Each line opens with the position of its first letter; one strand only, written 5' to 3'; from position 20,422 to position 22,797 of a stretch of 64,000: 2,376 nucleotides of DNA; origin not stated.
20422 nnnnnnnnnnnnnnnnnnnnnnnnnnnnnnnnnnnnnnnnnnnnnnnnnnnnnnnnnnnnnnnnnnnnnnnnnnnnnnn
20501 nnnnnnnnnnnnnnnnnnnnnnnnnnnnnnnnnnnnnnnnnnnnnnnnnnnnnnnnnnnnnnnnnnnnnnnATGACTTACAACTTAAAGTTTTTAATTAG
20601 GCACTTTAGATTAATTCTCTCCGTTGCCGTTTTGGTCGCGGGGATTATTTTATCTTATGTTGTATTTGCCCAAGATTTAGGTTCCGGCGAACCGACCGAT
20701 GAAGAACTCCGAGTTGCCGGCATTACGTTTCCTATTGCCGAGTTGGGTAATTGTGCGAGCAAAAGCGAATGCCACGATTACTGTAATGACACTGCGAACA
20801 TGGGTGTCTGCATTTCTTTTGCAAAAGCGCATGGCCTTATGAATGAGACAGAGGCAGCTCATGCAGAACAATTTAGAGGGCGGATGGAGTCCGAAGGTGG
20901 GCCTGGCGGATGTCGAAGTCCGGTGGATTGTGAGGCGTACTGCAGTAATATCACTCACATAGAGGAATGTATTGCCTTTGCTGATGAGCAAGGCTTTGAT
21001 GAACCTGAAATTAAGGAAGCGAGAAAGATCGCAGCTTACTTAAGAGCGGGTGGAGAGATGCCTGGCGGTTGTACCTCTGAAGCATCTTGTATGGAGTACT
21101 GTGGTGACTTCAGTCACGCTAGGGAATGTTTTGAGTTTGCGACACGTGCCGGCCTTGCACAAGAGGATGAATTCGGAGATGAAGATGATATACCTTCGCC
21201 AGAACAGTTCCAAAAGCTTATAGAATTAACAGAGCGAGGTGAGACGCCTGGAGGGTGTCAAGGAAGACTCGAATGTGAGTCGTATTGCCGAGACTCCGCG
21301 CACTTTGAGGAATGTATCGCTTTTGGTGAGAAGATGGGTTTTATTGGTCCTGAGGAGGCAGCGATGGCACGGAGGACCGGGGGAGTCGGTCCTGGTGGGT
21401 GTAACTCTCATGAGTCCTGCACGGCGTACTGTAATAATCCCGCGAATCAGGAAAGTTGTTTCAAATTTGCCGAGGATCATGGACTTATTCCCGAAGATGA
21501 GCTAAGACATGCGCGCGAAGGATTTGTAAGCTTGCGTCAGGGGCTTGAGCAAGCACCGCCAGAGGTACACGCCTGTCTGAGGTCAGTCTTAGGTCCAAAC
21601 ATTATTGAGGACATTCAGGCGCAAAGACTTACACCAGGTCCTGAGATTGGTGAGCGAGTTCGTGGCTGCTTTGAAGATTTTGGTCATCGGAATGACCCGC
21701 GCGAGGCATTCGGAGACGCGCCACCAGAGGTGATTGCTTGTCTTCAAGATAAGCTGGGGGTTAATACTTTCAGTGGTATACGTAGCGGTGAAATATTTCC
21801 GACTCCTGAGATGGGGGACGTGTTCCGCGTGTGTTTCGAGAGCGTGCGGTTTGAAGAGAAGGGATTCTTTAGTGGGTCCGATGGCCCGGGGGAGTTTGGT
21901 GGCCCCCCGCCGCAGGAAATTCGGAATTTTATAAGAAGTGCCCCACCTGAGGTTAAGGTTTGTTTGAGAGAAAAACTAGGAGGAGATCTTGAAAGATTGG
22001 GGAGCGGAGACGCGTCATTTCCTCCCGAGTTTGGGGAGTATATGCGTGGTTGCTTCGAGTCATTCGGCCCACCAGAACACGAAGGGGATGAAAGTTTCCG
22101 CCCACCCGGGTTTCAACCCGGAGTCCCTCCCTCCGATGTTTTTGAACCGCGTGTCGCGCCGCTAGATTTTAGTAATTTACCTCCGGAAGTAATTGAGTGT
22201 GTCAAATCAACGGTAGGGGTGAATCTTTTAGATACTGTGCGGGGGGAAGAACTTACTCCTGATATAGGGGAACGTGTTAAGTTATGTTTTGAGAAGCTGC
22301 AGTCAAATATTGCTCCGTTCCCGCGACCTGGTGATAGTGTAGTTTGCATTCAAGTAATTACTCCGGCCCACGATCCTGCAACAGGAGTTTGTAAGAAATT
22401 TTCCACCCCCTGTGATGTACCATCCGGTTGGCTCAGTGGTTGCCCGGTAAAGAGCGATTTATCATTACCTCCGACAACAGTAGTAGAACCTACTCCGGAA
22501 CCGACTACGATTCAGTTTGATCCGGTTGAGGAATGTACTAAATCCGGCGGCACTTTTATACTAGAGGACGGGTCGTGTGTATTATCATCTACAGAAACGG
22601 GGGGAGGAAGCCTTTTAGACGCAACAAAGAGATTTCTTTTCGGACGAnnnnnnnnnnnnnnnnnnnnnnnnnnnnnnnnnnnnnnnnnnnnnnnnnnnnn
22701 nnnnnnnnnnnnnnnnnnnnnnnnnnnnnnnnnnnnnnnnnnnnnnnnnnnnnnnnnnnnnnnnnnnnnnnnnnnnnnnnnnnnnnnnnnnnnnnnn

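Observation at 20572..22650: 692-aa secreted protein built from two families of tandem Cys modules, with no recognisable family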

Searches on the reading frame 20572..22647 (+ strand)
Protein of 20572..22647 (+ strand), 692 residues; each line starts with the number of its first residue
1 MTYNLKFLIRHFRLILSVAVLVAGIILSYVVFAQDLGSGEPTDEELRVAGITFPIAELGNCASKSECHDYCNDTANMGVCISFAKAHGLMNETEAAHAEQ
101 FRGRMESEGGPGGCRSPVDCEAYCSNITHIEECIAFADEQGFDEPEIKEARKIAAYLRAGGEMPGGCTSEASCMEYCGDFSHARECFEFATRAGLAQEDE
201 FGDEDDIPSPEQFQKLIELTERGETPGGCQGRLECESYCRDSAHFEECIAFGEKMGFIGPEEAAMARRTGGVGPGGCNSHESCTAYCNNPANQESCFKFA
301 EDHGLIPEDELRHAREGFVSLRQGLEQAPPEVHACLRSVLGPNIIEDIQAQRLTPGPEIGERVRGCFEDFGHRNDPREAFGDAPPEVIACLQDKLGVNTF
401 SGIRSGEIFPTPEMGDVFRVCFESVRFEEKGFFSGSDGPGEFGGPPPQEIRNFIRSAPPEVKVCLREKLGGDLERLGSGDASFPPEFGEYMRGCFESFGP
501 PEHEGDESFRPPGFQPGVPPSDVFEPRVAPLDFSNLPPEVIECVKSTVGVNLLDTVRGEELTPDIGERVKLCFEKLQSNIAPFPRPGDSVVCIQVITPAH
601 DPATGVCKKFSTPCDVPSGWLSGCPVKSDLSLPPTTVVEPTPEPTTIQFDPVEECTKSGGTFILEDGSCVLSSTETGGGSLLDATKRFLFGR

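Call 4: search_protein_families(library=pfam, proteins=[window:20572-22647:+], max_evalue=10)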
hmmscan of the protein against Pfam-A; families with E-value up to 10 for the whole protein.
window:20572-22647:+ (692 aa): 1 family
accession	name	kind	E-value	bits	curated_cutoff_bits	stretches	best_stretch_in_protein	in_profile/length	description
PF25052.1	AtDEF-like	-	8.8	7.1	25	0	59-85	41-70/79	Defensin-like family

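Call 5: search_protein_families(library=ncbifam, proteins=[window:20572-22647:+], max_evalue=10)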
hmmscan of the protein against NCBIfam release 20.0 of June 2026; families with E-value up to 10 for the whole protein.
window:20572-22647:+ (692 aa): 0 families

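Call 6: search_solved_structures(query=window:20572-22647:+, max_evalue=10)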
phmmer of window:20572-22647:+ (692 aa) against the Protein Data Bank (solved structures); distinct sequences matched with E-value up to 10: 1.
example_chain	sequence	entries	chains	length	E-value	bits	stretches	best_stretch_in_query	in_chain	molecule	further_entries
6sw9_Q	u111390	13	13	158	2.3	9.9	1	288-335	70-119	30S ribosomal protein S15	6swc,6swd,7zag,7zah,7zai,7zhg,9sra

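Call 8: find_homologous_proteins(query=window:20572-22647:+, max_evalue=0.001)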
Query window:20572-22647:+ (692 aa): 554 proteins with E <= 0.001 among 8000 candidates; the best 120 are listed.
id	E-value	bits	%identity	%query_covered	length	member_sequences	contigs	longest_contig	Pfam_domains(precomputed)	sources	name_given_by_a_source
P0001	0.0e+0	1616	100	100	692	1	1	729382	-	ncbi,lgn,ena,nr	ncbi:MAG: hypothetical protein KJI72_02810 [Patescibacteria group bacterium]|nr:hypothetical protein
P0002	2.7e-224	765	56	83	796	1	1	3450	-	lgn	-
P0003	3.0e-214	732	52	97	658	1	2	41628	-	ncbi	-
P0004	1.2e-201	690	56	83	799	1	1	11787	-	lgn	-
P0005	5.5e-195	668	51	88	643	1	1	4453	-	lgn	-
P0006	1.4e-194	667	53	81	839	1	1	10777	-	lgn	-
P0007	1.5e-194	667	57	72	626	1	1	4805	-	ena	-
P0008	2.7e-192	659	49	99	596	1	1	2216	-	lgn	-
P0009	3.2e-190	653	47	98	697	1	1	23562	-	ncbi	-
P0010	8.4e-190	651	54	76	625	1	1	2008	-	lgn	-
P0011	5.0e-189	649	47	96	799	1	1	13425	-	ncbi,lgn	-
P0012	8.7e-189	648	45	88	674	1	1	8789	-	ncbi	-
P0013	1.2e-188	647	49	91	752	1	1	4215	-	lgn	-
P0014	2.5e-188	646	47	98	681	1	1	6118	-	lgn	-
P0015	4.4e-186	639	49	92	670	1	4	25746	-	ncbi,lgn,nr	ncbi:MAG: hypothetical protein HYW37_02130 [Candidatus Colwellbacteria bacterium]|nr:hypothetical pr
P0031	1.5e-172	594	46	93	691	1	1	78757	-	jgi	jgi:hypothetical protein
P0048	1.1e-164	568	47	84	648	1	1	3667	PF25052.2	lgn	-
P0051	1.2e-162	561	46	82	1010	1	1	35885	-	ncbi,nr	ncbi:MAG: hypothetical protein HYW65_00195 [Candidatus Liptonbacteria bacterium]|nr:hypothetical pro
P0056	1.7e-161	558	43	91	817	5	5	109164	-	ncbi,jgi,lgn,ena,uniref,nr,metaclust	ncbi:MAG: hypothetical protein A2945_04945 [Candidatus Liptonbacteria bacterium RIFCSPLOWO2_01_FULL_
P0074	8.0e-157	542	45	81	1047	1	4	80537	-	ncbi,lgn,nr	ncbi:MAG: hypothetical protein HYY10_00280 [Candidatus Liptonbacteria bacterium]|nr:hypothetical pro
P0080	4.1e-154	533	46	81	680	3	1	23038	PF25052.2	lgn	-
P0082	1.2e-153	532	47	80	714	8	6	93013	-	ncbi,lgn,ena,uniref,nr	ncbi:MAG: hypothetical protein A3C93_02345 [Candidatus Lloydbacteria bacterium RIFCSPHIGHO2_02_FULL_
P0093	3.7e-151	523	46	82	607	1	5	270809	-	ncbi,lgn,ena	ncbi:MAG: hypothetical protein AAB897_01700 [Patescibacteria group bacterium]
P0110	4.5e-145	503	41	88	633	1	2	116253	-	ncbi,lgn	-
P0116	3.7e-144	500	48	72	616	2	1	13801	PF27854.1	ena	-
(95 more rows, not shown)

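Call 17: find_encoding_contigs(protein=P0031, flank=6000, max_places=2)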
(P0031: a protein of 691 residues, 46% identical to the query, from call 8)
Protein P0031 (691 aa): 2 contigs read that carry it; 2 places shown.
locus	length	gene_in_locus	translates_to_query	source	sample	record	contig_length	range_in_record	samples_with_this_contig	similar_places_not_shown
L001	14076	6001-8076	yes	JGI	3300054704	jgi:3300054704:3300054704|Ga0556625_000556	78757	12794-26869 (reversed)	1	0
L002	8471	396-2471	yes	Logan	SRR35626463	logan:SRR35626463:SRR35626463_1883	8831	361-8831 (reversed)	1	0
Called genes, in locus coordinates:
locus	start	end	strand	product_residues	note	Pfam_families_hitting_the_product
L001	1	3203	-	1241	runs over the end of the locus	PF00317:Ribonuc_red_lgN, PF02867:Ribonuc_red_lgC, PF14890:Intein_splicing, PF14528:LAGLIDADG_3, PF12637:TSCPD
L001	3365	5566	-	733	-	PF17191:RecG_wedge, PF01336:tRNA_anti-codon, PF00270:DEAD, PF04851:ResIII, PF00271:Helicase_C, PF22590:Cas3-like_C_2 (weak), PF19833:RecG_dom3_C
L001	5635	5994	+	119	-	-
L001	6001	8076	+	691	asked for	-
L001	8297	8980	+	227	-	PF02163:Peptidase_M50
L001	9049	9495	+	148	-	PF00164:Ribosom_S12_S23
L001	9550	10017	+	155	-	PF00177:Ribosomal_S7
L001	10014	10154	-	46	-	-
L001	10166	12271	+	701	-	PF00009:GTP_EFTU, PF22042:EF-G_D2, PF03144:GTP_EFTU_D2, PF14492:EFG_III, PF16658:RF3_C (weak), PF03764:EFG_IV, PF00679:EFG_C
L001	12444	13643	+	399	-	PF00009:GTP_EFTU, PF03144:GTP_EFTU_D2, PF03143:GTP_EFTU_D3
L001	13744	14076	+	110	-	PF00338:Ribosomal_S10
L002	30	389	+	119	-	-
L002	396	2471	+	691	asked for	-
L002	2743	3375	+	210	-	PF02163:Peptidase_M50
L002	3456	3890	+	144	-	PF00164:Ribosom_S12_S23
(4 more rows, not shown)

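Call 18: find_encoding_contigs(protein=P0056, flank=6000, max_places=2)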
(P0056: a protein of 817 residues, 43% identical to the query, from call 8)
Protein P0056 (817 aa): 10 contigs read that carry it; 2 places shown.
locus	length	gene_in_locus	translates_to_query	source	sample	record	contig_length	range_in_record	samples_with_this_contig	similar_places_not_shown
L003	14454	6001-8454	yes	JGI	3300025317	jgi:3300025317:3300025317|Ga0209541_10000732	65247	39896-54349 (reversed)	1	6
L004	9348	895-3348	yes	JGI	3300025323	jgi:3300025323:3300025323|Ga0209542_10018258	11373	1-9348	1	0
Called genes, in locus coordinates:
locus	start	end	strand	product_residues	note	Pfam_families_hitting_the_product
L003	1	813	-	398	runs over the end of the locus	PF00437:T2SSE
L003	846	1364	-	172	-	-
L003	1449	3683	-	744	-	PF17191:RecG_wedge, PF01336:tRNA_anti-codon (weak), PF00270:DEAD, PF04851:ResIII, PF22590:Cas3-like_C_2 (faint), PF00271:Helicase_C, PF19833:RecG_dom3_C (weak)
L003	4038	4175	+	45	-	-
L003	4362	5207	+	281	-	-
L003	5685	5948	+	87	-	-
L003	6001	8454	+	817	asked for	-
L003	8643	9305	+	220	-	PF02163:Peptidase_M50 (weak)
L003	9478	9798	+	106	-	-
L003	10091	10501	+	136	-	PF00164:Ribosom_S12_S23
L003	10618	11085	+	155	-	PF00177:Ribosomal_S7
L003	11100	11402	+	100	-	-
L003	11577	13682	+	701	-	PF00009:GTP_EFTU, PF22042:EF-G_D2, PF03144:GTP_EFTU_D2, PF14492:EFG_III, PF16658:RF3_C (weak), PF03764:EFG_IV, PF00679:EFG_C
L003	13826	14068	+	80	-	-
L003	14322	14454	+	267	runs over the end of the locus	-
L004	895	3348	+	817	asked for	-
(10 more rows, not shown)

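Call 19: predict_structure(alignment_id=A1)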
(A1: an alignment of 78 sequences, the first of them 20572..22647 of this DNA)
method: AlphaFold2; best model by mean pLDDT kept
length: 692 residues; sequences in the alignment: 78
mean_pLDDT: 80.2   pTM: 0.56
mean pLDDT of the five models: 80.2, 79.3, 78.4, 77.9, 77.5
residues with pLDDT >= 90: 324; 70-90: 207; 50-70: 66; < 50: 95
segments of 3 or more residues with pLDDT < 50: 28-38, 504-528, 581-589, 628-650, 671-692
pLDDT, mean of each block of 10 residues (from residue 1): 61 86 65 39 76 94 95 97 91 91 95 96 96 97 92 98 97 95 96 81 66 95 97 93 96 95 95 91 84 90 90 81 84 85 77 71 82 70 93 95 89 89 91 70 80 90 95 93 92 90 50 39 42 80 91 73 86 82 43 76 95 92 74 38 40 63 66 37 38 27
secondary structure, 60 per line:
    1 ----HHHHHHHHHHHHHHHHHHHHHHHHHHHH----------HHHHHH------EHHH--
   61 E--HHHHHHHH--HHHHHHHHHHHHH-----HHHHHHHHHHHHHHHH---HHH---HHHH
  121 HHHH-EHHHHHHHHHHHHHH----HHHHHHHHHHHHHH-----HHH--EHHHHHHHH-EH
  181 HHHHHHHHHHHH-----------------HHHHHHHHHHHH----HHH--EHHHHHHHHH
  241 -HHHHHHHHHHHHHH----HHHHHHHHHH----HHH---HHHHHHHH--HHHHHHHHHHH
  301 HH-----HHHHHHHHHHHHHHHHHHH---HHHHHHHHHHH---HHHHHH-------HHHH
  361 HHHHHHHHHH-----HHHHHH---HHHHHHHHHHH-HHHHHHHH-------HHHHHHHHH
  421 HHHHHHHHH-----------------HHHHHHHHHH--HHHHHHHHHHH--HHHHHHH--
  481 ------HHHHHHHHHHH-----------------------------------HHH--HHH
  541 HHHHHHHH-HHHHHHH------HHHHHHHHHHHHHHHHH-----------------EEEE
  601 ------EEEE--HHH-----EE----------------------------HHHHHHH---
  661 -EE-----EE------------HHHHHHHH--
elements in order (helices of 4 or more, strands of 3 or more residues): H5-32 H43-48 H64-71 H74-86 H92-107 H117-124 H127-140 H145-158 H170-177 H180-192 H210-221 H232-240 H242-255 H260-269 H280-287 H290-302 H308-326 H330-340 H344-349 H357-370 H376-381 H385-395 H397-404 H412-429 H447-456 H459-469 H472-478 H487-497 H538-548 H550-556 H563-579 E597-600 E607-610 H651-657 H683-690

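Call 22: fold_search(model_id=the predicted structure, library=pdb)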
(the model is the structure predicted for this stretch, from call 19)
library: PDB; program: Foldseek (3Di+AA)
matches with E <= 10: 94; with E <= 0.001: 0
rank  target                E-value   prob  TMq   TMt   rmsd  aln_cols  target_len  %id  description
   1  9i05_Xh               6.3e-02  0.18  0.08  0.12  30.2       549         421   10  Cryo-EM structure of the large subunit of the mitochondrial ribosome from Toxoplasma gondii (released 2025-06-11)
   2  9g6k_L4               8.2e-02  0.16  0.08  0.12  31.7       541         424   10  LSU structure derived from the LSU sample of the mitoribosome from T. gondii. (released 2024-12-11)
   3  8bd7_C                1.5e-01  0.15  0.12  0.13  30.6       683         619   12  IFTB1 subcomplex of anterograde Intraflagellar transport trains (Chlamydomonas reinhardtii) (released 2023-01-11)
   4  4m57                  1.6e-01  0.15  0.10  0.10  25.4       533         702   12  Crystal structure of the pentatricopeptide repeat protein PPR10 from maize (released 2013-10-30)
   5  4uzy_A                4.4e-01  0.11  0.11  0.12  26.4       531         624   11  Crystal structure of the Chlamydomonas IFT70 and IFT52 complex (released 2014-11-05)
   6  8cws_A                5.5e-01  0.06  0.08  0.10  24.0       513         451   13  Accurate computational design of genetically encoded 3D protein crystals (released 2023-11-01)
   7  6c6k_B                1.1e+00  0.08  0.10  0.13  25.1       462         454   11  Structural basis for preferential recognition of cap 0 RNA by a human IFIT1-IFIT3 protein complex (released 2018-04-04)
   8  7xgr                  1.1e+00  0.06  0.10  0.12  31.8       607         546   14  Structure of Gemin5 C-terminal region (protomer) (released 2022-08-24)
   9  5cjp_E                1.2e+00  0.04  0.07  0.11  30.6       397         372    9  The Structural Basis for Cdc42-Induced Dimerization of IQGAPs (released 2016-08-10)
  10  9hhl_e                1.4e+00  0.03  0.08  0.08  37.6       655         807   12  Structure of Dynein-Dynactin-NuMA-LIS1 (released 2025-12-03)
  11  6rd4_2                1.6e+00  0.05  0.08  0.11  22.1       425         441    9  CryoEM structure of Polytomella F-ATP synthase, Full dimer, composite map (released 2019-07-03)
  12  6fes_A                1.7e+00  0.08  0.10  0.17  20.9       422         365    8  Crystal structure of novel repeat protein BRIC2 fused to DARPin D12 (released 2018-09-05)
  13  9gzo_A                1.8e+00  0.03  0.08  0.06  25.4       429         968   13  Cryo-EM structure of the human mitochondrial RNA polymerase transcription initiation complex (POLRMT/TFB2M/DNA/RNA) wi (released 2025-07-30)
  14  8a22_Xd               1.9e+00  0.03  0.08  0.11  21.7       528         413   10  Structure of the mitochondrial ribosome from Polytomella magna (released 2022-11-16)
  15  8suy_A                1.9e+00  0.03  0.08  0.07  24.8       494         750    9  Cryo-EM structure of the human cap binding complex (CBC) (released 2024-09-25)
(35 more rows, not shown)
